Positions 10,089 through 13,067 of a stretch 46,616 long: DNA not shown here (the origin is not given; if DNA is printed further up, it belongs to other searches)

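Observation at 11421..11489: A 69-nt perfect nested palindrome is inserted in-frame in a UvrA-family gene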

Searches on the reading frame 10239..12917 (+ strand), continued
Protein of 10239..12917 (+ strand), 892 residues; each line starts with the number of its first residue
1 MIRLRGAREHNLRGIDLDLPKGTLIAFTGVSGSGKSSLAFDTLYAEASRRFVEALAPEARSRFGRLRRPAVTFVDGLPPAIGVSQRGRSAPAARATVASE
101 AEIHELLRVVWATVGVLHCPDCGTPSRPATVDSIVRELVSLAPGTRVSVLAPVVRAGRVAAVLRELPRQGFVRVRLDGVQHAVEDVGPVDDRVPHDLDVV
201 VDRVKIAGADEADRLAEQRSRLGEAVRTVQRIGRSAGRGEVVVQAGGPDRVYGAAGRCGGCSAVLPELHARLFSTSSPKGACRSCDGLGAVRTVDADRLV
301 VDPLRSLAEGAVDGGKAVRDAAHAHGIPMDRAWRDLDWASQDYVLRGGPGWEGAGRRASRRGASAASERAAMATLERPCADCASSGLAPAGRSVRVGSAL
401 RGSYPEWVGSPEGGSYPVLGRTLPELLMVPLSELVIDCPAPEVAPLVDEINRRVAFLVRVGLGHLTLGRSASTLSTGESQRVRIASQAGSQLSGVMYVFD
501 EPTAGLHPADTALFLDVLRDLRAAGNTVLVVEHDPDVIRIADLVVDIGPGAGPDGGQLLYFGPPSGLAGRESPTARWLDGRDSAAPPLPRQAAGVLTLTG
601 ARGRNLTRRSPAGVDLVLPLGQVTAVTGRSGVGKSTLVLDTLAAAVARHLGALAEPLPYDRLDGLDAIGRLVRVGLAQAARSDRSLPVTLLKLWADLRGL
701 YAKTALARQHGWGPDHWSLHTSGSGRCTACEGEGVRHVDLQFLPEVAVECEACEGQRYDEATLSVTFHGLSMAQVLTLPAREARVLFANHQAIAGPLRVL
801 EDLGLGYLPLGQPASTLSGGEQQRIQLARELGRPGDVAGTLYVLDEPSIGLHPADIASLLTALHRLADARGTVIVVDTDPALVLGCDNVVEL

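Call 14: find_encoding_contigs(protein=P0002, flank=10000, max_places=4)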
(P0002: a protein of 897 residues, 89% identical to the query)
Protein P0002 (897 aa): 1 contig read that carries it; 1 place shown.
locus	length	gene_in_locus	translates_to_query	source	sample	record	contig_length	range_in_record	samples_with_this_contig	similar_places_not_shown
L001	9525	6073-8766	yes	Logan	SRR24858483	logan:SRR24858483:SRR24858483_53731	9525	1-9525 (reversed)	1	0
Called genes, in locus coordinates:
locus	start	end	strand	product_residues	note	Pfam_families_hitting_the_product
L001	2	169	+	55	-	?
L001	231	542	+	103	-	PF15723:MqsR_toxin (weak)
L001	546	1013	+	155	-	-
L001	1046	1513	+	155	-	-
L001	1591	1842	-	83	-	-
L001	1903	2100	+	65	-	-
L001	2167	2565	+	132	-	-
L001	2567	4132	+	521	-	PF11617:Cu-binding_MopE (weak)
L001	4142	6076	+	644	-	-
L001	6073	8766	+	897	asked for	PF00005:ABC_tran (faint), PF13191:AAA_16 (faint), PF13304:AAA_21 (faint), PF13481:AAA_25 (faint), PF13555:AAA_29 (faint), PF17760:UvrA_inter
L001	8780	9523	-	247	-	?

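Call 15: find_encoding_contigs(protein=P0001, flank=10000, max_places=4)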
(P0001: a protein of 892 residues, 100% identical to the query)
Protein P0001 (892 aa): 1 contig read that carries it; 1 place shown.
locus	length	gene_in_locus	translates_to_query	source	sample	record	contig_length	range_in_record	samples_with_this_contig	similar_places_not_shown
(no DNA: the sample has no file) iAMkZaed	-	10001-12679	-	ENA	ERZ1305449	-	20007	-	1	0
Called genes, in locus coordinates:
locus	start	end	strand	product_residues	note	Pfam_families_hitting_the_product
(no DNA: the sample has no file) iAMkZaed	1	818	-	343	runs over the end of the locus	?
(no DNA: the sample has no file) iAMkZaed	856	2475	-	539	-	PF15780:ASH (faint), PF22544:HYDIN_VesB_CFA65-like_Ig (faint)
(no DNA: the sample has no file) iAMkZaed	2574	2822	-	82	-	-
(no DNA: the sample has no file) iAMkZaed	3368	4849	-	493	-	PF00069:Pkinase, PF07714:PK_Tyr_Ser-Thr, PF01636:APH (faint)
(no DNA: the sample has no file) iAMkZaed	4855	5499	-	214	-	-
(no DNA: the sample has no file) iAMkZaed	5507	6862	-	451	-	PF05935:Arylsulfotrans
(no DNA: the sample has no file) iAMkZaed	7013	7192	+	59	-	-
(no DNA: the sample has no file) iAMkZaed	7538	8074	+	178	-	-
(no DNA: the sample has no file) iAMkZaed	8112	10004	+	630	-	-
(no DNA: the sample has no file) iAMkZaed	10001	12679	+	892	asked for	PF00005:ABC_tran (faint), PF13191:AAA_16 (faint), PF13304:AAA_21 (faint), PF13481:AAA_25 (faint), PF13555:AAA_29 (faint), PF17760:UvrA_inter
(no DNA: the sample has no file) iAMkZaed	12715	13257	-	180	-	PF08308:PEGA (weak)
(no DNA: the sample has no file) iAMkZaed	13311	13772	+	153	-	-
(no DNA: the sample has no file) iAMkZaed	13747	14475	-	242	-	PF13398:Peptidase_M50B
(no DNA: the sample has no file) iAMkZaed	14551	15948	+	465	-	-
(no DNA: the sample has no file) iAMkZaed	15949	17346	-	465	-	-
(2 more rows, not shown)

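Call 21: find_encoding_contigs(protein=P0003, flank=10000, max_places=3)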
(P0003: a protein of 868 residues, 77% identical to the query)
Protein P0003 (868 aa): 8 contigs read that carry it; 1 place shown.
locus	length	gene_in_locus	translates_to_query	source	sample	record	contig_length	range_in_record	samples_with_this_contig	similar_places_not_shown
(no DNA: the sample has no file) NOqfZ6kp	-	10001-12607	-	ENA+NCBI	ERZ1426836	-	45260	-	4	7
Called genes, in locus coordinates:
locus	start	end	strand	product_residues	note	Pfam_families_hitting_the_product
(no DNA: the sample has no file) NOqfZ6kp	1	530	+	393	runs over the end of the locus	-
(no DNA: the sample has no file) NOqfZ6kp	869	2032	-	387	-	PF00108:Thiolase_N, PF02803:Thiolase_C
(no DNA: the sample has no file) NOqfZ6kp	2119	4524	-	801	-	PF02737:3HCDH_N, PF00725:3HCDH, PF00378:ECH_1, PF16113:ECH_2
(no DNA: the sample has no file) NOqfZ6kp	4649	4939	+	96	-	-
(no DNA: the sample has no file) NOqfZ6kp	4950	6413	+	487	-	PF11849:DUF3369, PF00990:GGDEF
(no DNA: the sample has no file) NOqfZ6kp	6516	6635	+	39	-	-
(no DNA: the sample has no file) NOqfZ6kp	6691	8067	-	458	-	PF05935:Arylsulfotrans, PF14269:Arylsulfotran_2 (weak)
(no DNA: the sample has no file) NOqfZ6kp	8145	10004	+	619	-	-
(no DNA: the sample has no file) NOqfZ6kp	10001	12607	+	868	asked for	PF00005:ABC_tran (faint), PF13191:AAA_16 (faint), PF13304:AAA_21 (faint), PF13481:AAA_25 (faint), PF13555:AAA_29 (faint), PF17760:UvrA_inter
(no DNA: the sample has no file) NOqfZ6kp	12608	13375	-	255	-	PF13398:Peptidase_M50B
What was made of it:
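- On Template-switch / quasipalindrome mutation product: No DNA was obtainable for the 77% relative P0003 (call 21).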

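Call 22: find_related_loci(query=P0001, collection=genome_contigs, flank=10000)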
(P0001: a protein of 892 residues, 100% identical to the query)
Query P0001 (892 aa) in genome_contigs; peptide patterns used: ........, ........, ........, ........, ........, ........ (x = any residue, [..] = any of these).
599 stretches matched a pattern (row limit reached: there are more); 45 encode a relative of the query (tblastn E <= 1e-3); 45 distinct loci.
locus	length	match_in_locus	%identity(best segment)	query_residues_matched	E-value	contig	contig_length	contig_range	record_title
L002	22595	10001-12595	72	1-892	0e+0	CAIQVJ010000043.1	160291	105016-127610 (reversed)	MAG: uncultured proteobacterium isolate KTt_bin-1053 genome assembly, contig: bin-1053:043/137, whole genome shotgun seq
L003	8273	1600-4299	39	2-892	1e-179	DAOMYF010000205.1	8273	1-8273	MAG TPA_asm: Bryobacteraceae bacterium isolate AMR_MDS_5633 NODE_2881_length_8273_cov_16.137990, whole genome shotgun se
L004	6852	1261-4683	41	2-892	1e-175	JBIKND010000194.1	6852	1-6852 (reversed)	MAG: Pirellulales bacterium isolate ME2014-09-21_3300035681_group5_bin192 Rohwer_bin1714_scaffold_12163_c1, whole genome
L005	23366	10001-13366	40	2-892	2e-172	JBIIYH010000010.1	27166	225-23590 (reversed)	MAG: Pirellulales bacterium isolate ME2005-09-19_3300034101_group2_bin164 Rohwer_bin1690_scaffold_839_c1, whole genome s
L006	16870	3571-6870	40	2-892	2e-172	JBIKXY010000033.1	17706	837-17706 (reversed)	MAG: Pirellulales bacterium isolate ME2015-10-06_3300042338_group6_bin114 Rohwer_bin1715_scaffold_824_c1, whole genome s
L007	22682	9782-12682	39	2-892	9e-172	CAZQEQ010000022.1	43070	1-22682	MAG TPA_asm: uncultured candidatus Brocadiaceae bacterium isolate binchicken_co334_199 genome assembly, contig: NODE_135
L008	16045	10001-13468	39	2-892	4e-171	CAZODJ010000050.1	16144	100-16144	MAG TPA_asm: uncultured Candidatus Kuenenia sp. isolate SRP318679_co1_377 genome assembly, contig: NODE_5738_length_1614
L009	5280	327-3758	39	2-892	6e-175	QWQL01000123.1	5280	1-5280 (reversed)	MAG: Planctomycetota bacterium isolate ZH-3NOV15-plancto7 ZH-3NOV15-C36416, whole genome shotgun sequence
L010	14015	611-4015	40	2-892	9e-171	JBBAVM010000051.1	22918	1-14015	MAG: Pirellulales bacterium isolate EUL_323 ctg51-EUL_323, whole genome shotgun sequence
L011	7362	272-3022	41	2-892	5e-171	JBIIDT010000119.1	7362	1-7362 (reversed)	MAG: Pirellulales bacterium isolate ME2000-08-17pf_3300042335_group1_bin31 Rohwer_bin1686_scaffold_93_c1, whole genome s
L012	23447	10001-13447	40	2-892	8e-170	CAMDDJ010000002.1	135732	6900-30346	MAG: Candidatus Kuenenia stuttgartiensis isolate MiE-22jul19-108 genome assembly, contig: MiE-22jul19-C63, whole genome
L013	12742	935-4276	40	2-892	3e-168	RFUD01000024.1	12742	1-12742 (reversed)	MAG: Planctomycetia bacterium isolate WB5_1A_201 contig_100_23, whole genome shotgun sequence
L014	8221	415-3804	40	2-892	9e-169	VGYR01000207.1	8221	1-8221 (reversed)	MAG: Planctomycetota bacterium isolate K_DeepCast_35m_m2_150 K_DeepCast_35m_m2_150_Ga0194129_10013871, whole genome shot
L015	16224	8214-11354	36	2-892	1e-168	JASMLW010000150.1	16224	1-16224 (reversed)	MAG: Pirellulaceae bacterium isolate Arabian9_MAG_5 c_000000413917, whole genome shotgun sequence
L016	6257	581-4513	39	2-892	3e-168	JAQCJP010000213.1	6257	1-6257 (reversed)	MAG: Planctomycetota bacterium isolate casp40-mb.39 NODE_28870_length_6257_cov_0.078597, whole genome shotgun sequence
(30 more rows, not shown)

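Call 23: list_cluster_members(proteins=[P0001, P0002, P0003])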
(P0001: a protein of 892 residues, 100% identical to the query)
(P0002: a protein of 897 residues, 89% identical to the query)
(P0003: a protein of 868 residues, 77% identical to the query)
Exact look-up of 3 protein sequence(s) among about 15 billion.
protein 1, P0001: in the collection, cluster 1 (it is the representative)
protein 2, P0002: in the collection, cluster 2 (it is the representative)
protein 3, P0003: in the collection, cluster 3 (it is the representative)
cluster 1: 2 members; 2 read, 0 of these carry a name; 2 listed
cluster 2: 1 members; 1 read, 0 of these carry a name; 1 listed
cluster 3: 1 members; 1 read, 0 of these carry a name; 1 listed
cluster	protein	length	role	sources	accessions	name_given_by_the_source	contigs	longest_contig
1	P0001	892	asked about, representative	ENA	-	-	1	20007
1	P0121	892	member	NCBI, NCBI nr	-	-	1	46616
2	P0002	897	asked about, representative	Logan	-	-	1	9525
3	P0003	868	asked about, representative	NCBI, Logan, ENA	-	-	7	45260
